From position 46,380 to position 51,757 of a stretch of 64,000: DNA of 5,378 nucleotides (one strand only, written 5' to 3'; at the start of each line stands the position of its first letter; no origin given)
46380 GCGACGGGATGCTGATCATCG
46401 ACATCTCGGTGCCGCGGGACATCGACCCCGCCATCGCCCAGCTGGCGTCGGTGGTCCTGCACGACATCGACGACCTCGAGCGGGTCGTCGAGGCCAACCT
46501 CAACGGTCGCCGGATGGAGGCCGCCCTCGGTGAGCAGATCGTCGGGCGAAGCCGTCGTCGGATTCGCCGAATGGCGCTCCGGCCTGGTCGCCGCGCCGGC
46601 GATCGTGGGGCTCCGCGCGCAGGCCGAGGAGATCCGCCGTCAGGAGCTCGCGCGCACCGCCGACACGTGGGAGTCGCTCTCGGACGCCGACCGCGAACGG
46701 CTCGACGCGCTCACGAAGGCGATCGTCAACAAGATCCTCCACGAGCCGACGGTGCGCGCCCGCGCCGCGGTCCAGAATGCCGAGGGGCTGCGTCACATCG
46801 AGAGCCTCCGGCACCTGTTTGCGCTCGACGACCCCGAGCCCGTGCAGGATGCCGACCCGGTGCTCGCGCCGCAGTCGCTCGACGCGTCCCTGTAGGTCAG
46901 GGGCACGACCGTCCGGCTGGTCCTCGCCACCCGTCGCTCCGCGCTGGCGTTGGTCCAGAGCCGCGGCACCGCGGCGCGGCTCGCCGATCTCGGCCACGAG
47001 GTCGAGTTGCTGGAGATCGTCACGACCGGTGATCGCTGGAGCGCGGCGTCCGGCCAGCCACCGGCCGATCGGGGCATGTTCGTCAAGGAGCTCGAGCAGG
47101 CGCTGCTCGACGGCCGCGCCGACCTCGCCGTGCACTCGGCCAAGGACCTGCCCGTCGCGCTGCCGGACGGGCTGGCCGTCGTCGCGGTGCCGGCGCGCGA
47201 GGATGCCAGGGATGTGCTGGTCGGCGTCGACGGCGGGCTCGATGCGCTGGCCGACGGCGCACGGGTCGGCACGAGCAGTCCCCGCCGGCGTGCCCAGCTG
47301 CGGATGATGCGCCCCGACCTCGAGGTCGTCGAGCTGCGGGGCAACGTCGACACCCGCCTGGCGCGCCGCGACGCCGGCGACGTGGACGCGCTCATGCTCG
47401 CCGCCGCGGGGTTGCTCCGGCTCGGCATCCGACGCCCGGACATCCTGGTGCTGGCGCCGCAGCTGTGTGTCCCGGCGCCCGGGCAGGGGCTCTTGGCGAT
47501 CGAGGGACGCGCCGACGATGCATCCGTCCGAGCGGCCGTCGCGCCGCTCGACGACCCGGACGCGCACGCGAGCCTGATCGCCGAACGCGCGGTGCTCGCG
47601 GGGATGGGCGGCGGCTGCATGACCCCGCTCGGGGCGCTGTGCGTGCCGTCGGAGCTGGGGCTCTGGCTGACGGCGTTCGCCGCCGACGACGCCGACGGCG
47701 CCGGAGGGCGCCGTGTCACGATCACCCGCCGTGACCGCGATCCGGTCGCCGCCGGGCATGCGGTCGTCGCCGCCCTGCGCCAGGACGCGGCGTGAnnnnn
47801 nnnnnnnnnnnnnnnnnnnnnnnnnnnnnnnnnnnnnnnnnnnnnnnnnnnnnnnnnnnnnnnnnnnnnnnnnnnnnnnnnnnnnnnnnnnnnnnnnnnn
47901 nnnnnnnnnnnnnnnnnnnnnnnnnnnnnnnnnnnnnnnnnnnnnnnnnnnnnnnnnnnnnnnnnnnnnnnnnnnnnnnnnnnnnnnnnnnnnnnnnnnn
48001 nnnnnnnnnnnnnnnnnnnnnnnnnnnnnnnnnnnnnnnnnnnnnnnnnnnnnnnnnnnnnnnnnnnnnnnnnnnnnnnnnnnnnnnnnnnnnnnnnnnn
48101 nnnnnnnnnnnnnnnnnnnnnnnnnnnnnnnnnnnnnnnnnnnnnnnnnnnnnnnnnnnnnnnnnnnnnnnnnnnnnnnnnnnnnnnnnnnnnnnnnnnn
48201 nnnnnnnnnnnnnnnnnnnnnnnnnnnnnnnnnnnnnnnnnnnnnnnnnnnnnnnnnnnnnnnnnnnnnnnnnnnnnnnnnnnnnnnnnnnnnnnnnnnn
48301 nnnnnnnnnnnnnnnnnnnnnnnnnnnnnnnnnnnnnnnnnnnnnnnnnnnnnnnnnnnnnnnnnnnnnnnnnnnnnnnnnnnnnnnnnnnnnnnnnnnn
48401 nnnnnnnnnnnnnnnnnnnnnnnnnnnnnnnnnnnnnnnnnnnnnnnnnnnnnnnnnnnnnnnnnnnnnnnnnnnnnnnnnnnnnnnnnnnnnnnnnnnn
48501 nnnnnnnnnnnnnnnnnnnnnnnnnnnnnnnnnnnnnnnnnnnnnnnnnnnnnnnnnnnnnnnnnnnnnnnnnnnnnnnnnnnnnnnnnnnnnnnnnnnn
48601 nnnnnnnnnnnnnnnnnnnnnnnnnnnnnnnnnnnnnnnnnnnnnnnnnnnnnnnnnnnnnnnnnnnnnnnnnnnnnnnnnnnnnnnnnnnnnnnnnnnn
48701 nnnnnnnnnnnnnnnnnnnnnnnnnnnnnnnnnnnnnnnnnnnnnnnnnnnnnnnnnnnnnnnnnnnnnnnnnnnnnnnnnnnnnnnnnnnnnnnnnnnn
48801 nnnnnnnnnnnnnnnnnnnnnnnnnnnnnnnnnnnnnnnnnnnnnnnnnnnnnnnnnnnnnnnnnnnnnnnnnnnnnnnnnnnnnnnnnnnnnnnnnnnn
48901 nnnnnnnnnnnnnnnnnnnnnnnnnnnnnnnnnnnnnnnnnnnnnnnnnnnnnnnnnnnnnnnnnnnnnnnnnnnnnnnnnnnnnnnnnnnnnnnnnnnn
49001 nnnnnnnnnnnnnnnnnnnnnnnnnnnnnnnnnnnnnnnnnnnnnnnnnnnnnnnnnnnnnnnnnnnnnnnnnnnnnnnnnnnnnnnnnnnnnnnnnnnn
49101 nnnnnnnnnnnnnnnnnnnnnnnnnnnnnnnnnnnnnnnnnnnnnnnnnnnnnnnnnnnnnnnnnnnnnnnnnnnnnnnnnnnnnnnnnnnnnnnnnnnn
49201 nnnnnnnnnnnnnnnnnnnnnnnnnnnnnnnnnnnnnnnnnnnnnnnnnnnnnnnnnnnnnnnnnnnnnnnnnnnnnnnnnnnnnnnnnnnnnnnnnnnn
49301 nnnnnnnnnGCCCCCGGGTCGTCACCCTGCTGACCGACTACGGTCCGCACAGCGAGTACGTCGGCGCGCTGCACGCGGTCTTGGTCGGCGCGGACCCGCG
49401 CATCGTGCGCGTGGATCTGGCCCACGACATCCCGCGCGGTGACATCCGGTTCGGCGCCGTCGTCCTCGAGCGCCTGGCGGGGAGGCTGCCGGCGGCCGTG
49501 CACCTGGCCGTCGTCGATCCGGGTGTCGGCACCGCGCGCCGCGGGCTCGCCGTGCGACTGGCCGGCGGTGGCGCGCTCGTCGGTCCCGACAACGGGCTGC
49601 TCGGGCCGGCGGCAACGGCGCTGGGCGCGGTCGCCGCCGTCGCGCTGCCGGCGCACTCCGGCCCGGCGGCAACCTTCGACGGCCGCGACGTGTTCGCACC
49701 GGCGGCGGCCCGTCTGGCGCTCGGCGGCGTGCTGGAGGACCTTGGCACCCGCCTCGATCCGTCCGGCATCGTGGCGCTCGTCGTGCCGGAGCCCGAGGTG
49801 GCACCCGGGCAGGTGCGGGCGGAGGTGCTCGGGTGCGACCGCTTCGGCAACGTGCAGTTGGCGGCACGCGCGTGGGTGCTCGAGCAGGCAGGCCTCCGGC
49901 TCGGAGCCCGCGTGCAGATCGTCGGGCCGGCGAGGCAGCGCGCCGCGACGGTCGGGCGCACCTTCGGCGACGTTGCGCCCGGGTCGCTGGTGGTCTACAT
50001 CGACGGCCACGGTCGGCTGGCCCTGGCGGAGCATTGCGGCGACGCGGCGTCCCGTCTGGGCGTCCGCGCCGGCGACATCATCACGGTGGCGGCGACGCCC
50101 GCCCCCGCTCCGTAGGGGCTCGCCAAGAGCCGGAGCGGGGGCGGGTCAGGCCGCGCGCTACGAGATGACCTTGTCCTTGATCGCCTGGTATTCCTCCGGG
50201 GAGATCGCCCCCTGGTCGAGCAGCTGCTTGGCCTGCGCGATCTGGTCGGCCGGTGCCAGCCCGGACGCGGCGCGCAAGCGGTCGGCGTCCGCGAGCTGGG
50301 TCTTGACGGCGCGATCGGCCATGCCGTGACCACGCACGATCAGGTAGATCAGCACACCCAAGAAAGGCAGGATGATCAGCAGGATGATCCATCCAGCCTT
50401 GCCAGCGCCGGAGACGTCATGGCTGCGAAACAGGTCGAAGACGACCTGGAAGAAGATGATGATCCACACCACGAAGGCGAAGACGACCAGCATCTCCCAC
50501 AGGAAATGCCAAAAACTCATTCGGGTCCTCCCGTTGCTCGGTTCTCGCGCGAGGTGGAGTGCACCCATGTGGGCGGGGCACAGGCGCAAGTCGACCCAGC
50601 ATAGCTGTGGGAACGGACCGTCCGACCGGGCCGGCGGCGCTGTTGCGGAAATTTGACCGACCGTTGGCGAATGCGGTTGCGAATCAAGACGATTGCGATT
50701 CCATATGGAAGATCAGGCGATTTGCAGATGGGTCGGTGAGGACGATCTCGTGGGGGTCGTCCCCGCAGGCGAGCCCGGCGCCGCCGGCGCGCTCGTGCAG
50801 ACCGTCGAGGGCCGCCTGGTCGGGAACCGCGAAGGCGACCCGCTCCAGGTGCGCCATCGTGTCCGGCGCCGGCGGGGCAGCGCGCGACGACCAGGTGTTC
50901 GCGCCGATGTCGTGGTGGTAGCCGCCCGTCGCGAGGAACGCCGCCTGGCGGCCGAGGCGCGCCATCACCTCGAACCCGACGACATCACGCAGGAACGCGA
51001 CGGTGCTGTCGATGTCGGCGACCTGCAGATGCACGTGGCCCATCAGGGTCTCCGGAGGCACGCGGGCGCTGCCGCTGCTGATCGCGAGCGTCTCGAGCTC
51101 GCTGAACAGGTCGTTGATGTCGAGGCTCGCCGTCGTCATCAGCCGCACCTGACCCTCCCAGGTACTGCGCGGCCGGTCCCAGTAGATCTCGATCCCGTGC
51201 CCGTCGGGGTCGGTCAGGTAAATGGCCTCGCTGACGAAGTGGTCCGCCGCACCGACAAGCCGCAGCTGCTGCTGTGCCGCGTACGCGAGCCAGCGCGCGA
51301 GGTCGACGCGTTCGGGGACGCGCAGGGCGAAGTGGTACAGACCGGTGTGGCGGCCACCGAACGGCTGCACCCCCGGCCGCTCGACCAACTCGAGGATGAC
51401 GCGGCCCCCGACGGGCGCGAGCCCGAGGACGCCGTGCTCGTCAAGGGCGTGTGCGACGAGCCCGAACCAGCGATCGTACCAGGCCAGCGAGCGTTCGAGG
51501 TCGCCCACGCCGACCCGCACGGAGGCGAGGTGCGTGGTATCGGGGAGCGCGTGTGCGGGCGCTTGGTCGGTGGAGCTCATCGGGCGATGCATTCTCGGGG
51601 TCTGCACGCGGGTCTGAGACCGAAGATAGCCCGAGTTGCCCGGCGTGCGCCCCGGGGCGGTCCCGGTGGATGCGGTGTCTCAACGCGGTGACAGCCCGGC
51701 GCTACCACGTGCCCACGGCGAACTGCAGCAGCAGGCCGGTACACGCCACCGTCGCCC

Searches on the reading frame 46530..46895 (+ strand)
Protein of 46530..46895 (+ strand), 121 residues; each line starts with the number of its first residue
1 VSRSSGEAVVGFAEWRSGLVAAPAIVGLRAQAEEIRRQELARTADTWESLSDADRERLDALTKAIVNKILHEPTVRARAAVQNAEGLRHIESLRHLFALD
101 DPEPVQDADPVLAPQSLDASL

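Call 22: search_protein_families(library=pfam, proteins=[window:46530-46895:+], max_evalue=0.001)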
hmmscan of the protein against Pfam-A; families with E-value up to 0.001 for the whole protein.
window:46530-46895:+ (121 aa): 1 family
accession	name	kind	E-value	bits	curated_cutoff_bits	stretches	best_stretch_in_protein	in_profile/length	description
PF00745.25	GlutR_dimer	-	8e-24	84.3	22.9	1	7-99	8-99/99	Glutamyl-tRNAGlu reductase, dimerisation domain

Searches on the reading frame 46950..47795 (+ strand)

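Call 22: search_protein_families(library=pfam, proteins=[window:46950-47795:+], max_evalue=0.001)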
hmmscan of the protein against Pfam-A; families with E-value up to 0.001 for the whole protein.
window:46950-47795:+ (281 aa): 2 families
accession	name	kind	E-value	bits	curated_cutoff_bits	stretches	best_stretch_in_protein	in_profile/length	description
PF01379.25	Porphobil_deam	-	9e-62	208.7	22.1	1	1-194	12-206/207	Porphobilinogen deaminase, dipyromethane cofactor binding domain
PF03900.20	Porphobil_deamC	-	7.2e-07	29.9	26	1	210-276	5-72/74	Porphobilinogen deaminase, C-terminal domain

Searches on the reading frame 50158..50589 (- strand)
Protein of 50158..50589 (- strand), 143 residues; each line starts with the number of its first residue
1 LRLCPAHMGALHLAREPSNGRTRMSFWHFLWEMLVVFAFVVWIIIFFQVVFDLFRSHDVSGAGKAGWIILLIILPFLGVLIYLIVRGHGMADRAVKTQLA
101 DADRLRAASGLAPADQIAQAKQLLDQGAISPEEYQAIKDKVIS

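Call 3: search_protein_families(library=pfam, proteins=[window:50158-50589:-], max_evalue=0.1)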
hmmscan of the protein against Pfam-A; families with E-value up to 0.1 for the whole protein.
window:50158-50589:- (143 aa): 8 families
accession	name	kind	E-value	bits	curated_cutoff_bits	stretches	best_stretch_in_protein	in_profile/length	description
PF09851.14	SHOCT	-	9.9e-08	31.9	27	1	115-140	1-26/28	Short C-terminal domain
PF13396.11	PLDc_N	-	3.4e-07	30.6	23.3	1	40-86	1-41/42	Phospholipase_D-nuclease N-terminal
PF20612.3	SHOCT_2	-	0.00026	21.5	24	1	117-140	16-39/53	SHOCT domain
PF14316.11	DUF4381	-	0.0032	18.2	27.2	1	66-130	20-82/145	Domain of unknown function (DUF4381)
PF15013.11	CCSMST1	-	0.04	14.5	26.1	0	24-46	27-49/74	CCSMST1 family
PF20990.2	DUF2207_C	-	0.052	13.7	33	1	18-87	129-186/247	Predicted membrane protein (DUF2207) C-terminal domain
PF05120.17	GvpG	-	0.066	13.8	30.6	1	115-141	35-61/67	Gas vesicle protein G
PF14759.12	Reductase_C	-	0.089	13.7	25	0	83-132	23-70/85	Reductase C-terminal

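Call 4: search_protein_families(library=ncbifam, proteins=[window:50158-50589:-], max_evalue=0.1)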
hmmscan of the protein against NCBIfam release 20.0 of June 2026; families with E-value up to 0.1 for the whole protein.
window:50158-50589:- (143 aa): 4 families
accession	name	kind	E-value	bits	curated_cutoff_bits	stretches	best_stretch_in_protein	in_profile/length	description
TIGR04265.1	bac_cardiolipin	equivalog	6.3e-05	22.1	290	1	33-106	5-75/483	cardiolipin synthase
NF009107.0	PRK12452.1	equivalog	0.0017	17.1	787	1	34-87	29-80/509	cardiolipin synthase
NF041560.1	T6SS_Burk_ExIF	subfamily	0.0075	16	90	1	17-86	115-186/234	putative type VI secretion system effector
TIGR01620.2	hyp_HI0043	subfamily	0.014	15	160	1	21-119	54-149/329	TIGR01620 family protein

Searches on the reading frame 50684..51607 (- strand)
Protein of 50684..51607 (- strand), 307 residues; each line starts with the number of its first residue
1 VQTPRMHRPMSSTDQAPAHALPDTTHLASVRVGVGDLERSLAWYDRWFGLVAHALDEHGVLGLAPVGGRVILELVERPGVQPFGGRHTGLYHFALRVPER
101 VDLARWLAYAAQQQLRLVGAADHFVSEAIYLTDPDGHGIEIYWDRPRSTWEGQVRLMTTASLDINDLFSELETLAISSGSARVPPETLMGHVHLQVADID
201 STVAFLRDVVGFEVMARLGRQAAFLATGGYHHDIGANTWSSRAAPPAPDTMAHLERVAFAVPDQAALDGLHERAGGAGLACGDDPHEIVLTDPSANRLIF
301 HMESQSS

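Call 3: search_protein_families(library=pfam, proteins=[window:50684-51607:-], max_evalue=0.1)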
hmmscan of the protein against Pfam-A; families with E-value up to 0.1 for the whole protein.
window:50684-51607:- (307 aa): 4 families
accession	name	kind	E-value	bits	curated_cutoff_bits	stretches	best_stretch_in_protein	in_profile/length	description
PF00903.31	Glyoxalase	-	2.2e-19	70.5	20.6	2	27-141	2-121/121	Glyoxalase/Bleomycin resistance protein/Dioxygenase superfamily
PF18029.7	Glyoxalase_6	-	7.2e-06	27.1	23.6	2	34-140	6-104/106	Glyoxalase-like domain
PF13669.12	Glyoxalase_4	-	0.00034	21.3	27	0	32-118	5-94/109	Glyoxalase/Bleomycin resistance protein/Dioxygenase superfamily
PF22677.2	Ble-like_N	-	0.0016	18.6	24.5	0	191-216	4-29/41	Bleomycin resistance protein-like N-terminal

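Call 4: search_protein_families(library=ncbifam, proteins=[window:50684-51607:-], max_evalue=0.1)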
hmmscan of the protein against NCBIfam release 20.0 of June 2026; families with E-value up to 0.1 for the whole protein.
window:50684-51607:- (307 aa): 33 families (the best 25 are shown)
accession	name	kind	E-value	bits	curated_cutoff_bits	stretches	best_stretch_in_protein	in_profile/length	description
TIGR03211.1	catechol_2_3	equivalog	1.5e-11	44.1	320.2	2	189-286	5-93/303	catechol 2,3-dioxygenase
TIGR02295.1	HpaD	equivalog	6.5e-10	38.7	321.4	1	85-143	196-259/298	3,4-dihydroxyphenylacetate 2,3-dioxygenase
NF000094.1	354827590_fosA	exception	3e-09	37.1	275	2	189-230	5-45/135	FosA family fosfomycin resistance glutathione transferase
NF000496.2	Fos_GSH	equivalog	1.6e-08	34.7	180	2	27-142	5-115/136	fosfomycin resistance glutathione transferase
NF000221.4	FosA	exception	2e-08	34.3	250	2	29-142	7-115/137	FosA family fosfomycin resistance glutathione transferase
NF051469.1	fosA13_fam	exception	2.4e-08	34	290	1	27-142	5-114/136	FosA13 family fosfomycin resistance glutathione transferase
NF000124.1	fos-Vibrio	exception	2.5e-07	30.9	250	0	27-59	5-37/132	FosG/FosC2-related fosfomycin resistance glutathione transferase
NF000075.1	299782351_fosA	exception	1.1e-05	25.5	275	1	28-142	6-115/138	FosA3/FosA4 family fosfomycin resistance glutathione transferase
NF000063.1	Fos_BSH_Sepi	exception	1.7e-05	24.9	300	1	92-142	67-118/142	FosB family fosfomycin resistance bacillithiol transferase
NF000074.1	299782349_fosC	exception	4.1e-05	23.7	250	0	27-58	5-36/132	FosC2 family fosfomycin resistance glutathione transferase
NF000495.1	FosK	exception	4.1e-05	23.4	280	1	189-301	5-110/132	fosfomycin resistance glutathione transferase FosK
NF000467.1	FosG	exception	4.8e-05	23.4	240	0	27-60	5-38/132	FosG family fosfomycin resistance glutathione transferase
NF000026.1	154989_fosA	exception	6.2e-05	23.2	275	0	190-276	6-86/141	FosA/FosA2 family fosfomycin resistance glutathione transferase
NF000494.1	FosF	exception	6.4e-05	23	280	0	189-302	5-111/132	fosfomycin resistance glutathione transferase FosF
NF040540.1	fosA5_fam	exception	7.1e-05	22.9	310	0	28-142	6-115/139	FosA5 family fosfomycin resistance glutathione transferase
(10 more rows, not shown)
